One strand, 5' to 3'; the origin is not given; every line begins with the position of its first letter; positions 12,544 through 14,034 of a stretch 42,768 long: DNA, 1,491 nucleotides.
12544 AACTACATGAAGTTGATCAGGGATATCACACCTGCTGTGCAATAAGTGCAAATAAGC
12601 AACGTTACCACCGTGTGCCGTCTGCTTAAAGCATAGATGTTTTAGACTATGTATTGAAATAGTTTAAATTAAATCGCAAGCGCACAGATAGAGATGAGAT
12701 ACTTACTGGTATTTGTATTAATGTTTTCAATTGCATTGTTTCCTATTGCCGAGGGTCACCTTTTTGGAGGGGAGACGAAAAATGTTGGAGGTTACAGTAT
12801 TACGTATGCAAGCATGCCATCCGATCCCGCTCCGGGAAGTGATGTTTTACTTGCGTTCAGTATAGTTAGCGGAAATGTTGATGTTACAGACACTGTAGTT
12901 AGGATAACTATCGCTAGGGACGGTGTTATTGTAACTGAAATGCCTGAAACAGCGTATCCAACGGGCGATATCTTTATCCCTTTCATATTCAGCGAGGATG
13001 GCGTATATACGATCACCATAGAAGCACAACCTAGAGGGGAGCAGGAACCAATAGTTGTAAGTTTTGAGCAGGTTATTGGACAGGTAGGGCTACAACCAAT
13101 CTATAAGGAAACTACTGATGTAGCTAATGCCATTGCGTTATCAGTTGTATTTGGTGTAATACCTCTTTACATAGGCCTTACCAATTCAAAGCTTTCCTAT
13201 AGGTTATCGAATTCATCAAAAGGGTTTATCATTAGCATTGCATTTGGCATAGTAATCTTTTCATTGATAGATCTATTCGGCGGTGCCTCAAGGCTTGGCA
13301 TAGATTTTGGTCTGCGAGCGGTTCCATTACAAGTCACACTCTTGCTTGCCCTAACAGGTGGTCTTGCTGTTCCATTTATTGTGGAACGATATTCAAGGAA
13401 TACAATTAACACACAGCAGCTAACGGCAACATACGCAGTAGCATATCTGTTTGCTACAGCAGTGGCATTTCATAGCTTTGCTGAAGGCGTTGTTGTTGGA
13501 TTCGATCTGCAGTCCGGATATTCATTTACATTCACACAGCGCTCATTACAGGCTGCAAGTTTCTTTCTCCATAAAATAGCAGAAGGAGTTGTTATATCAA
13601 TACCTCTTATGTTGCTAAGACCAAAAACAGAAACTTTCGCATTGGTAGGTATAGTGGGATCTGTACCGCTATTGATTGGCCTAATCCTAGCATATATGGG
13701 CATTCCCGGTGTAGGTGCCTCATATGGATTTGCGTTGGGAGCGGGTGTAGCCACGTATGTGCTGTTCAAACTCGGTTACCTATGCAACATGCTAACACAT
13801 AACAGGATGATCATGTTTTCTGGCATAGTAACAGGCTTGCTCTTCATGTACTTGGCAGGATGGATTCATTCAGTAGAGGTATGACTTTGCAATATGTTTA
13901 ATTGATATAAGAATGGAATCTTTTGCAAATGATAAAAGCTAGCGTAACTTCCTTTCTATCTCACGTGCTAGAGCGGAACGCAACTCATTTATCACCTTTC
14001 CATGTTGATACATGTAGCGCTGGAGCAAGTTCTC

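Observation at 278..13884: Ten-gene cell-surface copper/metal island built from one recurring Ig-like module, N-terminal-His proteins and PEF-CTERM anchors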

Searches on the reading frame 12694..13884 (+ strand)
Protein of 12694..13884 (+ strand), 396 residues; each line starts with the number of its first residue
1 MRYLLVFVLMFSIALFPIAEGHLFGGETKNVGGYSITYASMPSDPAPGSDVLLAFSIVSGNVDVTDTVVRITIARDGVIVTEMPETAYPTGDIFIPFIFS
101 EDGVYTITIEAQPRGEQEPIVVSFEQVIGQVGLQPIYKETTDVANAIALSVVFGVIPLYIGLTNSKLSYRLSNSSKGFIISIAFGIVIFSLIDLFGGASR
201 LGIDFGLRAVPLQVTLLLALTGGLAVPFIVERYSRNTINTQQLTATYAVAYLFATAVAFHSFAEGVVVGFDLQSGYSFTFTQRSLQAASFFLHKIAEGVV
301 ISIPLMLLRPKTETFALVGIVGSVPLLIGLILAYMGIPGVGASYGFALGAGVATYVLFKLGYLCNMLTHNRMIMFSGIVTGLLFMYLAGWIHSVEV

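Call 3: search_protein_families(library=pfam, proteins=[window:12694-13884:+], max_evalue=0.1)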
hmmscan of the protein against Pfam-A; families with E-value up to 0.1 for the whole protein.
window:12694-13884:+ (396 aa): 1 family
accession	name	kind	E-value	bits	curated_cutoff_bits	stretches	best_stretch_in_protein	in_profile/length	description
PF02535.28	Zip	-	0.0043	16.8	35.1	1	239-335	167-257/323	ZIP Zinc transporter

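Call 5: search_protein_families(library=ncbifam, proteins=[window:12694-13884:+], max_evalue=1)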
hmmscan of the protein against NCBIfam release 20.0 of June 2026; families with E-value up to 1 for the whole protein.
window:12694-13884:+ (396 aa): 2 families
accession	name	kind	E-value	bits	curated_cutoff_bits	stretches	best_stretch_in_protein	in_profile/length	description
NF033792.0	ActS_PrrB_HisK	equivalog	0.005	15.7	350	1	212-278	82-147/423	ActS/PrrB/RegB family redox-sensitive histidine kinase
NF002622.0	PRK02289.1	equivalog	0.33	11.3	103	1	63-92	23-56/60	4-oxalocrotonate tautomerase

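Call 26: search_solved_structures(query=window:12694-13884:+, max_evalue=10, show_alignments=2)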
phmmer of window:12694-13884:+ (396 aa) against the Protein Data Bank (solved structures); distinct sequences matched with E-value up to 10: 0.

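Call 43: find_homologous_proteins(query=window:12694-13884:+)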
Query window:12694-13884:+ (396 aa): 30 proteins with E <= 0.001 among 8000 candidates.
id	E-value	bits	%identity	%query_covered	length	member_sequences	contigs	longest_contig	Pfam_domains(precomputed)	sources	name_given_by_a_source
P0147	1.2e-247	839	100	100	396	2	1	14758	-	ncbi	ncbi:MAG: hypothetical protein QXP61_03345 [Nitrososphaerales archaeon]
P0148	7.7e-161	553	66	100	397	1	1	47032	-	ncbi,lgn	ncbi:MAG: hypothetical protein ACE5KA_01465 [Nitrososphaerales archaeon]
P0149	1.1e-159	550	65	100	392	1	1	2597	-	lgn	-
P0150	1.4e-159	549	68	96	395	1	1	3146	-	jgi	jgi:zinc transporter ZupT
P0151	1.8e-159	549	65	99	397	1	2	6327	-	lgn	-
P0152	6.4e-159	547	65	99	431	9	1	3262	-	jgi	-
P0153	5.1e-158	544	66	95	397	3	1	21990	-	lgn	-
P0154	2.3e-157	542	64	99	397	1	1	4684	-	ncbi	-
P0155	4.1e-157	541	67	96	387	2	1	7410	-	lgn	-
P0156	1.2e-156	540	66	94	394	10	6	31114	-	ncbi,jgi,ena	-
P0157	6.6e-154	531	61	100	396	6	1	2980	-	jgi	-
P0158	6.2e-150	517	63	96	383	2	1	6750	-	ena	-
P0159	2.7e-148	512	63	96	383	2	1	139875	-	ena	-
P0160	3.2e-138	479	58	99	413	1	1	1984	-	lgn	-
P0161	4.8e-116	406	73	65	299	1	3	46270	-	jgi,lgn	jgi:zinc transporter ZupT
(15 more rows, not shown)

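Call 45: search_solved_structures(query=A4, max_evalue=10, show_alignments=2)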
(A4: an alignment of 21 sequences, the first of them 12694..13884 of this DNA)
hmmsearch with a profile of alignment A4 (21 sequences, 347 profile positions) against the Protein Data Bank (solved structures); distinct sequences matched with E-value up to 10: 0.

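Call 46: search_protein_families(library=pfam, alignment_id=A4, max_evalue=0.1)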
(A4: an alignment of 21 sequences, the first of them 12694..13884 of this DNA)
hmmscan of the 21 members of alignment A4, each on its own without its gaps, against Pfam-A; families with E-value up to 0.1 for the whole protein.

A. member 1, window:12694-13884:+ (396 aa): 1 family
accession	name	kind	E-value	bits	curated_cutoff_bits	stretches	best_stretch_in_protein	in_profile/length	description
PF02535.28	Zip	-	0.0043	16.8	35.1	1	239-335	167-257/323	ZIP Zinc transporter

B. families by the number of members that match (of 21 scanned): 5 families
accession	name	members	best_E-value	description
PF02535.28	Zip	8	8.5e-05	ZIP Zinc transporter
PF22002.1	MTLN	3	0.022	Mitoregulin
PF08229.16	SHR3_chaperone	1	0.0084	ER membrane protein SH3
PF10541.14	KASH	1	0.075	Nuclear envelope localisation domain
PF24752.1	DUF7697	1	0.1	Family of unknown function (DUF7697)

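Call 70: find_encoding_contigs(protein=P0159, flank=10000, max_places=1)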
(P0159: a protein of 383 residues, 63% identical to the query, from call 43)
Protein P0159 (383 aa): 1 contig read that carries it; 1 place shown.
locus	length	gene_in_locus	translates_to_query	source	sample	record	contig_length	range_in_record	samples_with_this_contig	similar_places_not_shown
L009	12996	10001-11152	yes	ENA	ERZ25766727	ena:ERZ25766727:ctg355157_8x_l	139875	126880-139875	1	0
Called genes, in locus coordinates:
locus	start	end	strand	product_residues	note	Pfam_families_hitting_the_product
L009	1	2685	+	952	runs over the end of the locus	PF04234:CopC, PF05425:CopD, PF07494:Reg_prop (faint), PF24684:Vgb_lyase, PF08450:SGL (faint), PF24684:Vgb_lyase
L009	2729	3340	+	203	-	-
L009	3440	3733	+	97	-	PF13340:DUF4096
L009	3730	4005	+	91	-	PF01609:DDE_Tnp_1 (weak)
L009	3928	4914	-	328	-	PF05598:DUF772 (faint), PF01609:DDE_Tnp_1, PF13612:DDE_Tnp_1_3 (weak)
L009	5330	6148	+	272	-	-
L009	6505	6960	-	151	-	-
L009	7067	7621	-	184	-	-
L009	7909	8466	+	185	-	PF01209:Ubie_methyltran, PF02390:Methyltransf_4 (weak), PF13847:Methyltransf_31, PF08241:Methyltransf_11, PF08242:Methyltransf_12, PF13649:Methyltransf_25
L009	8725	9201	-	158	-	-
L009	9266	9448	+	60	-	-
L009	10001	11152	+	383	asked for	-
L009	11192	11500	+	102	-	-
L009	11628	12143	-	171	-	-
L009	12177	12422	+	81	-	-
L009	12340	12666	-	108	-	-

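Call 71: find_encoding_contigs(protein=P0148, flank=10000, max_places=1)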
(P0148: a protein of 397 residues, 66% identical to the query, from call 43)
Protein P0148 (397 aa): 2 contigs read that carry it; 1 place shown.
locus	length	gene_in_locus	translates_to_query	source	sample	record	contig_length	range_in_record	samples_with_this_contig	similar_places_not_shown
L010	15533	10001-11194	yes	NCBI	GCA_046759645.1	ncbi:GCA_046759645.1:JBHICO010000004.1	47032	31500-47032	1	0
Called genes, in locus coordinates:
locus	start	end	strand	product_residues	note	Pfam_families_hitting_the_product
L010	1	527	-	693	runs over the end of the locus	PF02463:SMC_N, PF13175:AAA_15, PF13476:AAA_23, PF13514:AAA_27 (weak), PF13555:AAA_29, PF13304:AAA_21 (weak), PF13558:SbcC_Walker_B (weak)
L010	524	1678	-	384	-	PF00149:Metallophos, PF12850:Metallophos_2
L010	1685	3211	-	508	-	PF01935:DUF87, PF05872:HerA_C (faint)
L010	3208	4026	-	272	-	PF09376:NurA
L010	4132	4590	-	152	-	-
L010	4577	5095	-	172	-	-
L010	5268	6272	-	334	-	PF07732:Cu-oxidase_3, PF07731:Cu-oxidase_2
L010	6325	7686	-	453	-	-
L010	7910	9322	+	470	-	-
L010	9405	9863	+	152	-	-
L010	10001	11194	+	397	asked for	-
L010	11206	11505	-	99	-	PF03992:ABM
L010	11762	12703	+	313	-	PF14512:TM1586_NiRdase (faint), PF00881:Nitroreductase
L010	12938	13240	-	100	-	-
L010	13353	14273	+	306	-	PF00890:FAD_binding_2 (weak), PF01266:DAO (faint), PF03486:HI0933_like (faint), PF07992:Pyr_redox_2, PF13738:Pyr_redox_3, PF00070:Pyr_redox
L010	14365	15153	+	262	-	PF00106:adh_short, PF08659:KR, PF23441:SDR, PF13561:adh_short_C2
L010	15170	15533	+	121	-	PF22422:MGH1-like_GH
